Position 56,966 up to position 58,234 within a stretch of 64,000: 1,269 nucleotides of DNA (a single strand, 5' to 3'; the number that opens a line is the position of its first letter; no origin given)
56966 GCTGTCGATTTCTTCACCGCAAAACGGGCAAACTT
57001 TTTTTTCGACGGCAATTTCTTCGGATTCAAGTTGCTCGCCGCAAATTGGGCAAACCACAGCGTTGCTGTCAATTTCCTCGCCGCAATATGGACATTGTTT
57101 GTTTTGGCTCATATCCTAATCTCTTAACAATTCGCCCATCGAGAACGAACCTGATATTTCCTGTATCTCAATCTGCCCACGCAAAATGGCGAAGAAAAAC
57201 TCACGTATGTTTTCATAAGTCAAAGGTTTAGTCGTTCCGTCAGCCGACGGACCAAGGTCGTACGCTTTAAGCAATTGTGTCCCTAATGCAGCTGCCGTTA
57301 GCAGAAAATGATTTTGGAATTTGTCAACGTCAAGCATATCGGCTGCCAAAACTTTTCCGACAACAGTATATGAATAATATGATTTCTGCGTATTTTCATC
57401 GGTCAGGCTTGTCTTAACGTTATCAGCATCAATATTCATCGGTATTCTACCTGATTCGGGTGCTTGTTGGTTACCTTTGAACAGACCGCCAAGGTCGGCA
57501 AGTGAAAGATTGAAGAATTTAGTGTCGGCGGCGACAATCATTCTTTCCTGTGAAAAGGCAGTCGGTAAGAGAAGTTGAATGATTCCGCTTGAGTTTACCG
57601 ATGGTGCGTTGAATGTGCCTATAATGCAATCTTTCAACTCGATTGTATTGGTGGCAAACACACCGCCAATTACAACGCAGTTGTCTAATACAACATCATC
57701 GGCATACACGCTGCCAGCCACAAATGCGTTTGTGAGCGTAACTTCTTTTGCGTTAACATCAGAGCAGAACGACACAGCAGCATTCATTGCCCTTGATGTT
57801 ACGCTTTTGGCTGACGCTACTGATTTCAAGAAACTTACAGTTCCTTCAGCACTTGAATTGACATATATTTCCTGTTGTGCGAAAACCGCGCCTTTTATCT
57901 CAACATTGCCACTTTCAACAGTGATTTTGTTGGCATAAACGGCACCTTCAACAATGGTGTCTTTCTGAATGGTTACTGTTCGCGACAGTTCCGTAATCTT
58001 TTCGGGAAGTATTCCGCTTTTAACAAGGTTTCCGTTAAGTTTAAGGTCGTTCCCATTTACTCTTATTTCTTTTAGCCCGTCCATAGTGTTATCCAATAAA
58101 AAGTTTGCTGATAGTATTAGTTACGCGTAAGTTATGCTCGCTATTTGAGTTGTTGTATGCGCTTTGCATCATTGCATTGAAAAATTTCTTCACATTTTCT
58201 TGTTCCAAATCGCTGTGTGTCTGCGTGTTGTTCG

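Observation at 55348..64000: Operon of at least 8 genes for zinc-ribbon, SPFH, bactofilin-like and coiled-coil membrane proteins with no recognisable enzyme: candidate undescribed envelope/membrane-scaffold system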

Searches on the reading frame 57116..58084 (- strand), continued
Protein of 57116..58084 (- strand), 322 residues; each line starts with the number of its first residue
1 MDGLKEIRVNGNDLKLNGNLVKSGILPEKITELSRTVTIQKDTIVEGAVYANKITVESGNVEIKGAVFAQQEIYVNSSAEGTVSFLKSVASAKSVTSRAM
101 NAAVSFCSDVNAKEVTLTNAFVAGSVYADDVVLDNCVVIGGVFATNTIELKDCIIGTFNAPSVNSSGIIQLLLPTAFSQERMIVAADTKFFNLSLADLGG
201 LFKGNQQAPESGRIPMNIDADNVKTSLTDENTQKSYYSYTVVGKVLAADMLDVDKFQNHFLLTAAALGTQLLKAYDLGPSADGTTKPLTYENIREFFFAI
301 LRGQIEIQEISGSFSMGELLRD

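Call 73: search_protein_families(library=pfam, proteins=[L053:5354-6154:+, L053:10987-12609:+, L053:12835-14283:+, L081:4662-5390:+, L060:4644-4862:+, L060:3253-4476:+, L023:4182-5441:+], max_evalue=0.01)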
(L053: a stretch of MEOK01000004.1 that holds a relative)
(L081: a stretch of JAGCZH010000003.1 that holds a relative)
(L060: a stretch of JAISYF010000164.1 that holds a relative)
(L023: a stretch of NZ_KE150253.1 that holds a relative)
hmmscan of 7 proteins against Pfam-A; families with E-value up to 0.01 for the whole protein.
L053:5354-6154:+ (267 aa): 2 families
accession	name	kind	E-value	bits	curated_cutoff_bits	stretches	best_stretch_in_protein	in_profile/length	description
PF03767.20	Acid_phosphat_B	-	4.1e-43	148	27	1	34-240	41-230/230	HAD superfamily, subfamily IIIB (Acid phosphatase)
PF13344.12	Hydrolase_6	-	5.6e-05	23.6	27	1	120-198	15-90/101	Haloacid dehalogenase-like hydrolase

L053:10987-12609:+ (541 aa): 8 families
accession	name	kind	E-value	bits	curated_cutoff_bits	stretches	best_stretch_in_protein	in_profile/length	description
PF13424.12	TPR_12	-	1.2e-11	45.1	30.1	1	169-233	5-74/77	Tetratricopeptide repeat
PF00196.25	GerE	-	1.7e-06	28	23.5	1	484-537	3-56/57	Bacterial regulatory proteins, luxR family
PF00515.34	TPR_1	-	2.9e-05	24.1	27.8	0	247-270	4-27/34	Tetratricopeptide repeat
PF07719.23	TPR_2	-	0.00016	21.9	27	0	244-271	1-28/34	Tetratricopeptide repeat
PF13374.12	TPR_10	-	0.00088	19.7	27.5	0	248-275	6-33/42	Tetratricopeptide repeat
PF13181.12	TPR_8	-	0.0014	19.1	25.7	0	245-270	2-27/34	Tetratricopeptide repeat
PF09777.14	OSTMP1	-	0.005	16.7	25.8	1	313-398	158-236/240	Osteopetrosis-associated transmembrane protein 1 precursor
PF08281.18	Sigma70_r4_2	-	0.008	16.3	25.7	0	499-526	27-54/54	Sigma-70, region 4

L053:12835-14283:+ (483 aa): 6 families
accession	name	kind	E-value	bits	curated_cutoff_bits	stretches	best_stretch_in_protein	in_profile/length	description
PF24681.1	Kelch_KLHDC2_KLHL20_DRC7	-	2.2e-15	57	50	2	311-458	34-174/221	KLHDC2/KLHL20/DRC7 Kelch-repeats domain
PF24981.1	Beta-prop_ATRN-LZTR1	-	8.8e-09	35.5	50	2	373-456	31-114/289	Attractin/LZTR1 beta-propeller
PF01344.31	Kelch_1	-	2.3e-06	27.4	20.1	0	382-399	2-19/46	Kelch motif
PF13964.12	Kelch_6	-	7.2e-05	23.1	25.3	0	382-406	2-25/50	Kelch motif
PF07646.21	Kelch_2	-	9.9e-05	22.6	21.3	0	382-409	2-21/48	Kelch motif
PF13130.11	DUF3952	-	0.0015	19.1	25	0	44-82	51-89/101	Domain of unknown function (DUF3952)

L081:4662-5390:+ (243 aa): 4 families
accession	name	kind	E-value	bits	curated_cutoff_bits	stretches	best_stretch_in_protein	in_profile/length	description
PF13715.12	CarbopepD_reg_2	-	1.3e-15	57.6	32.2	1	124-202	2-78/88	CarboxypepD_reg-like domain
PF13620.12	CarboxypepD_reg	-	1.5e-14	54.5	32.3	1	124-200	3-81/82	Carboxypeptidase regulatory-like domain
PF08308.17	PEGA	-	0.00013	22.2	20.8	1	163-200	29-67/71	PEGA domain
PF23591.1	CILP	-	0.0034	17.8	27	1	118-177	2-57/90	Cartilage intermediate layer protein 1-like domain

L060:4644-4862:+ (73 aa): 0 families

L060:3253-4476:+ (408 aa): 3 families
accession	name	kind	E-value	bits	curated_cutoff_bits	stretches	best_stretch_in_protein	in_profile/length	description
PF01555.25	N6_N4_Mtase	-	7.6e-15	55.9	26.7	1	33-81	165-213/221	DNA methylase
PF01170.24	UPF0020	-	9.9e-06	25.8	22.3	0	211-256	97-141/197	RMKL-like, methyltransferase domain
PF07669.17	Eco57I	-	0.0007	20.2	25.3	0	190-249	33-87/171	Eco57I restriction-modification methylase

L023:4182-5441:+ (420 aa): 10 families
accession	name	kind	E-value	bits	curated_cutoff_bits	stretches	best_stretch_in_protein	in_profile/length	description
PF13421.11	Band_7_1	-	9.1e-34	117.4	24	1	20-220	2-200/211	SPFH domain-Band 7 family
PF13240.11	Zn_Ribbon_1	-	5.4e-23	80.5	25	4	399-419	2-22/23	zinc-ribbon domain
PF12773.13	DZR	-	9.4e-20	71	27.3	2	372-417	1-45/45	Double zinc ribbon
PF13248.11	Zn_ribbon_3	-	1.1e-15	56.9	27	4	317-338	2-23/26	zinc-ribbon domain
PF17032.10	Zn_ribbon_15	-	1.6e-09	38.8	28.9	2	384-417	38-73/73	zinc-ribbon family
PF18912.6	DZR_2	-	3.3e-08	33.7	27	1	371-416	9-55/56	Double zinc ribbon domain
PF01145.31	Band_7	-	4.7e-08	33.7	23.6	1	34-221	2-153/176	SPFH domain / Band 7 family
PF24463.1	DUF7577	-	7.2e-08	32.3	28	0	370-392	3-25/27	Domain of unknown function (DUF7577)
PF00641.23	Zn_ribbon_RanBP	-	5.3e-05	22.8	27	1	344-364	7-27/30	Zn-finger in Ran binding protein and others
PF07191.17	Zn_ribbon_6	-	0.00016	22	25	0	313-349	12-47/67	Double zinc ribbon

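Call 76: search_protein_families(library=pfam, alignment_id=A2, max_evalue=0.1)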
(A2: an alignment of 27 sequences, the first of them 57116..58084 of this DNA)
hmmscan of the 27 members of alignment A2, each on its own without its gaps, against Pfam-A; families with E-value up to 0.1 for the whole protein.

A. member 1, window:57116-58084:- (322 aa): 2 families
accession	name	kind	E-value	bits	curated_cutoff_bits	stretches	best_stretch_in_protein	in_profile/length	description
PF04519.19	Bactofilin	-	0.00095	19.8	27.9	1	6-80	6-75/98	Polymer-forming cytoskeletal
PF07902.16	Gp58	-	0.021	13.6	34.5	1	7-83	378-456/594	gp58-like protein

B. families by the number of members that match (of 27 scanned): 11 families
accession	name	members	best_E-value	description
PF04519.19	Bactofilin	27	8.1e-06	Polymer-forming cytoskeletal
PF23981.1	DUF7305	10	0.0015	Domain of unknown function (DUF7305)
PF07902.16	Gp58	3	0.00031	gp58-like protein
PF21565.2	Tsi1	2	0.031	Immune protein Tsi1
PF09216.15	Pfg27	1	0.0069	Pfg27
PF25084.1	LbH_EIF2B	1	0.025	EIF2B subunit epsilon LbH domain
PF08416.19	PTB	1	0.059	Phosphotyrosine-binding domain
PF07872.17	DUF1659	1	0.066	Protein of unknown function (DUF1659)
PF20597.4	pAdhesive_15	1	0.07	Putative Ice-binding-like adhesive domain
PF02175.22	7TM_GPCR_Srb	1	0.074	Serpentine type 7TM GPCR chemoreceptor Srb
PF22668.1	DUF7009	1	0.095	Family of unknown function (DUF7009)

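Call 88: list_cluster_members(proteins=[L023:4182-5441:+, L023:5459-6166:+, L023:6175-8034:+, L023:8050-8964:+, L023:8970-9989:+, L023:9995-10960:+, L027:3768-5024:+, L027:7998-8906:+, L027:8921-9985:+, L027:10001-10972:+])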
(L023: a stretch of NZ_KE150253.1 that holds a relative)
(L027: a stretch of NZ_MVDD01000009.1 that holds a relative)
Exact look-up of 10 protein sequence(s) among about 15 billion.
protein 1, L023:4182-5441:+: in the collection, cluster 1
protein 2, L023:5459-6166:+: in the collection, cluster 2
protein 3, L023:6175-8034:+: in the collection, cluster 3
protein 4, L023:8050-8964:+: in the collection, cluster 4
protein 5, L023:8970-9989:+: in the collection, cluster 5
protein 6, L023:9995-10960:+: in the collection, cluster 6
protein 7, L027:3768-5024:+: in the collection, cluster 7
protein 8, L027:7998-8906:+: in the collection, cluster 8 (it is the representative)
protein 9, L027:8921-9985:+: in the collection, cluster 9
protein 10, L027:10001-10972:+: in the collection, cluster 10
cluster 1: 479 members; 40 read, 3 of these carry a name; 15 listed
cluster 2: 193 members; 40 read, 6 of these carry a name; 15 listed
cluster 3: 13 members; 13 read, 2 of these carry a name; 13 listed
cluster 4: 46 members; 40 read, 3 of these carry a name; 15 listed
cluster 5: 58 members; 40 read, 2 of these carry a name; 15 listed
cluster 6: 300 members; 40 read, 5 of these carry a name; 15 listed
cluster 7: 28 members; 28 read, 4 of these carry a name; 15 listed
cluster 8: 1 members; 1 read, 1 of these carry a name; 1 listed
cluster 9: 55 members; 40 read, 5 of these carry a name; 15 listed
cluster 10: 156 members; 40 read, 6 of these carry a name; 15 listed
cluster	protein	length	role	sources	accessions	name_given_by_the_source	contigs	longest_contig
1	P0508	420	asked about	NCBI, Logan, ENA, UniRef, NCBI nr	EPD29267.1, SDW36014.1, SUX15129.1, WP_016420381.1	Membrane protease subunit, stomatin/prohibitin family, contains C-terminal Zn-ribbon ... | SPFH domain-containing protein [Capnocytophaga granulosa]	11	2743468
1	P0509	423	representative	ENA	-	-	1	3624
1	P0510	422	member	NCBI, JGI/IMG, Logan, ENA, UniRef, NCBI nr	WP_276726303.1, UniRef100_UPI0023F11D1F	SPFH domain-containing protein [Capnocytophaga granulosa] | antifreeze protein type I | SPFH domain-containing protein n=1 Tax=Capnocytophaga granulosa TaxID=45242 ...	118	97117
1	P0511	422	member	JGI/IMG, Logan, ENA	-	antifreeze protein type I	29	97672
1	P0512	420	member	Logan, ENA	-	-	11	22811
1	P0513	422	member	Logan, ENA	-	-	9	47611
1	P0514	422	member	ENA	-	-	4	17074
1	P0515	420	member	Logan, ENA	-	-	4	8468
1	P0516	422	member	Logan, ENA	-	-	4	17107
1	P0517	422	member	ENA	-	-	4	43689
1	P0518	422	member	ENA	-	-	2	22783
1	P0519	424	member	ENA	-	-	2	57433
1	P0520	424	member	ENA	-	-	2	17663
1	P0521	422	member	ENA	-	-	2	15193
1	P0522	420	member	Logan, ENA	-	-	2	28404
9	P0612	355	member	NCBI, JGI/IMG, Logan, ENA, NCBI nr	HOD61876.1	MAG TPA: hypothetical protein PKG96_07205 [Bacilli bacterium] | enoyl reductase-like protein | hypothetical protein [Bacilli bacterium]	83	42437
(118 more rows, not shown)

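Call 89: find_related_loci(query=A2, collection=viral_contigs, flank=10000)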
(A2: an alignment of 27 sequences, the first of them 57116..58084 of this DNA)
Query A2 (322 aa) in viral_contigs; peptide patterns used: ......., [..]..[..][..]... (x = any residue, [..] = any of these).
56 stretches matched a pattern, but none encodes a relative of the query by tblastn (E <= 1e-3).

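Call 90: find_encoding_contigs(protein=P0612, flank=10000, max_places=8)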
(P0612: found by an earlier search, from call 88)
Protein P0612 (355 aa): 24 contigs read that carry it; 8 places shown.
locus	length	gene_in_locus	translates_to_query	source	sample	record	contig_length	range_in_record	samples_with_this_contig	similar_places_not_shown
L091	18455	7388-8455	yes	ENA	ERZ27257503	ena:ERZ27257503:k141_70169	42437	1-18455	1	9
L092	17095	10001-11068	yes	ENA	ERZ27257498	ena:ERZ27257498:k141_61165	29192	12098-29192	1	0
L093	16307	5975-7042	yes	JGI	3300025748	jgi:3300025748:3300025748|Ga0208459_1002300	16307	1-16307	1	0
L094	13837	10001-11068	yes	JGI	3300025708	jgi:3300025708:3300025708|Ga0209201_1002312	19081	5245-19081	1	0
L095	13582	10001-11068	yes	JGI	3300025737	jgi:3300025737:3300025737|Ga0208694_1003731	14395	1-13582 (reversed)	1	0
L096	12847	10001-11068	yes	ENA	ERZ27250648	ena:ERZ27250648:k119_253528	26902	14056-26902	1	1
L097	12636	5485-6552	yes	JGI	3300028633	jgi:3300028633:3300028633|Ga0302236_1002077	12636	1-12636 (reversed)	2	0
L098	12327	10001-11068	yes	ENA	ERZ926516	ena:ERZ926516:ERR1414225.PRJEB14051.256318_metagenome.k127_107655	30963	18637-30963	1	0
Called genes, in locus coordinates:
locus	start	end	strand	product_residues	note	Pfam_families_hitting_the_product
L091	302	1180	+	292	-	PF01555:N6_N4_Mtase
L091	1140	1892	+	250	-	PF14511:RE_EcoO109I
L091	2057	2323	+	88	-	-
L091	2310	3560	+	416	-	PF13421:Band_7_1, PF17032:Zn_ribbon_15 (faint), PF18912:DZR_2 (faint), PF12773:DZR, PF12773:DZR, PF13240:Zn_Ribbon_1 (weak), PF12773:DZR, PF13240:Zn_Ribbon_1 (weak), +1 more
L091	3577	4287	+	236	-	-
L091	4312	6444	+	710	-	-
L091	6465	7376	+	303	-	-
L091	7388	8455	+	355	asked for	-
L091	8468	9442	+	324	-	-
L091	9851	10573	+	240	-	PF04402:SIMPL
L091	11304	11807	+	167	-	-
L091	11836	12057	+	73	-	-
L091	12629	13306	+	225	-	PF00578:AhpC-TSA (weak), PF08534:Redoxin (weak)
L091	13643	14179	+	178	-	-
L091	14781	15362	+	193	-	PF00440:TetR_N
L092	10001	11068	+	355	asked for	-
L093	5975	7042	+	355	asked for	-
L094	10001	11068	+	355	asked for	-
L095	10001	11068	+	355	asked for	-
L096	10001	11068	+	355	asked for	-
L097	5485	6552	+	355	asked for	-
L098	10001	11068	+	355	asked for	-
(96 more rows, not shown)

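Call 94: find_encoding_contigs(protein=P0152, flank=10000, max_places=4)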
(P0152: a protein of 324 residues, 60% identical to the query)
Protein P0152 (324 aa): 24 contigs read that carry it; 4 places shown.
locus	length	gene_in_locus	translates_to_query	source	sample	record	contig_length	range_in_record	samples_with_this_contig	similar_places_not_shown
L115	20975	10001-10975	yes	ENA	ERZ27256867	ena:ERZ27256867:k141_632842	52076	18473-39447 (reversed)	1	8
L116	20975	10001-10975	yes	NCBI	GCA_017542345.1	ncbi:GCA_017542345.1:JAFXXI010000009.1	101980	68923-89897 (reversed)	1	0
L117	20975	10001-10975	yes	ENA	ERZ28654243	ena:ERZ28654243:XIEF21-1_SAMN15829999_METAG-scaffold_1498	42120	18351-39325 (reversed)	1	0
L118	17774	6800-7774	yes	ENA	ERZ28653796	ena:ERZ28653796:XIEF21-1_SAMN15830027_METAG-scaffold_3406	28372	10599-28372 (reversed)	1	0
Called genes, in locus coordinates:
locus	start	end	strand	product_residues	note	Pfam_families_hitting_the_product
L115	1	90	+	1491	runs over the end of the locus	PF04997:RNA_pol_Rpb1_1, PF00623:RNA_pol_Rpb1_2, PF04983:RNA_pol_Rpb1_3, PF05000:RNA_pol_Rpb1_4, PF04998:RNA_pol_Rpb1_5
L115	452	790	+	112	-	PF11950:DUF3467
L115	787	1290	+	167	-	PF01648:ACPS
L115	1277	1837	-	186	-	PF01300:Sua5_yciO_yrdC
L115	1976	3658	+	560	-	PF07690:MFS_1, PF00854:PTR2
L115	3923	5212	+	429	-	PF13421:Band_7_1, PF17032:Zn_ribbon_15 (faint), PF12773:DZR, PF13248:Zn_ribbon_3 (faint), PF12773:DZR, PF18912:DZR_2 (weak), PF12773:DZR, PF13240:Zn_Ribbon_1 (weak), +1 more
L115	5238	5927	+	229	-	-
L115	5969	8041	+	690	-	-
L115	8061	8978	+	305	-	-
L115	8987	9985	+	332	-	-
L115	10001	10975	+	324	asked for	-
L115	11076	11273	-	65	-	PF01165:Ribosomal_S21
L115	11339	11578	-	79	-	PF00830:Ribosomal_L28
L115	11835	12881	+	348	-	PF00730:HhH-GPD, PF00633:HHH (weak), PF14815:NUDIX_4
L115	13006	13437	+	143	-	PF00436:SSB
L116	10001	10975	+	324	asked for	-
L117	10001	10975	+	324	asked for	-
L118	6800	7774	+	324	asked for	-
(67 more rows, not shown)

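Call 95: find_encoding_contigs(protein=P0191, flank=10000, max_places=4)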
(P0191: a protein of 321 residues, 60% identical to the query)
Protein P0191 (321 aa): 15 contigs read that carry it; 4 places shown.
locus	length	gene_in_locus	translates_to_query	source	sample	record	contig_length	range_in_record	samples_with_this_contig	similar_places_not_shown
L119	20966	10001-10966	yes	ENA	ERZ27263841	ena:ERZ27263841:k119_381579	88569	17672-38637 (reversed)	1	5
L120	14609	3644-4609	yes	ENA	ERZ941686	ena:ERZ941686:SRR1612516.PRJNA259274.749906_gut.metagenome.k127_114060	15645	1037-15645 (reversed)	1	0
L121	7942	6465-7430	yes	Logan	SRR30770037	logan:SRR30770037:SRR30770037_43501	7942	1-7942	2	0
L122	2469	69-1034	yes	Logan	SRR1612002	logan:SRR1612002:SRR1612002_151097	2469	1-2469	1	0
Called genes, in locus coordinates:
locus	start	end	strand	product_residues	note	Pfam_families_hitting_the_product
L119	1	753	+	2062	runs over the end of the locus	-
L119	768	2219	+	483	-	-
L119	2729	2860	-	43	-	-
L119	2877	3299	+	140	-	PF04397:LytTR (weak)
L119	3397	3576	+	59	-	PF19637:DUF6140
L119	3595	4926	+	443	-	PF13421:Band_7_1, PF17032:Zn_ribbon_15 (faint), PF12773:DZR (weak), PF13240:Zn_Ribbon_1 (weak), PF12773:DZR, PF13240:Zn_Ribbon_1, PF18912:DZR_2 (weak), PF13240:Zn_Ribbon_1 (weak), +1 more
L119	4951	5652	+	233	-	-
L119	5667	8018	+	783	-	PF00542:Ribosomal_L12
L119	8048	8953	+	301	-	-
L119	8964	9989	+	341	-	-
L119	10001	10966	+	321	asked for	-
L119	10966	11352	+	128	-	-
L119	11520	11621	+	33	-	-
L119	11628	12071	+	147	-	-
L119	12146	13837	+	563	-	PF03235:GmrSD_N, PF07510:GmrSD_C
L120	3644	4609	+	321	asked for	-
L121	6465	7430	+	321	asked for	-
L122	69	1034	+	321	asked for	-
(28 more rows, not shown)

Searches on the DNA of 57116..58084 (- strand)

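Call 53: search_rna_families(sources=[L029, L027, L040, L001], threshold=gathering)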
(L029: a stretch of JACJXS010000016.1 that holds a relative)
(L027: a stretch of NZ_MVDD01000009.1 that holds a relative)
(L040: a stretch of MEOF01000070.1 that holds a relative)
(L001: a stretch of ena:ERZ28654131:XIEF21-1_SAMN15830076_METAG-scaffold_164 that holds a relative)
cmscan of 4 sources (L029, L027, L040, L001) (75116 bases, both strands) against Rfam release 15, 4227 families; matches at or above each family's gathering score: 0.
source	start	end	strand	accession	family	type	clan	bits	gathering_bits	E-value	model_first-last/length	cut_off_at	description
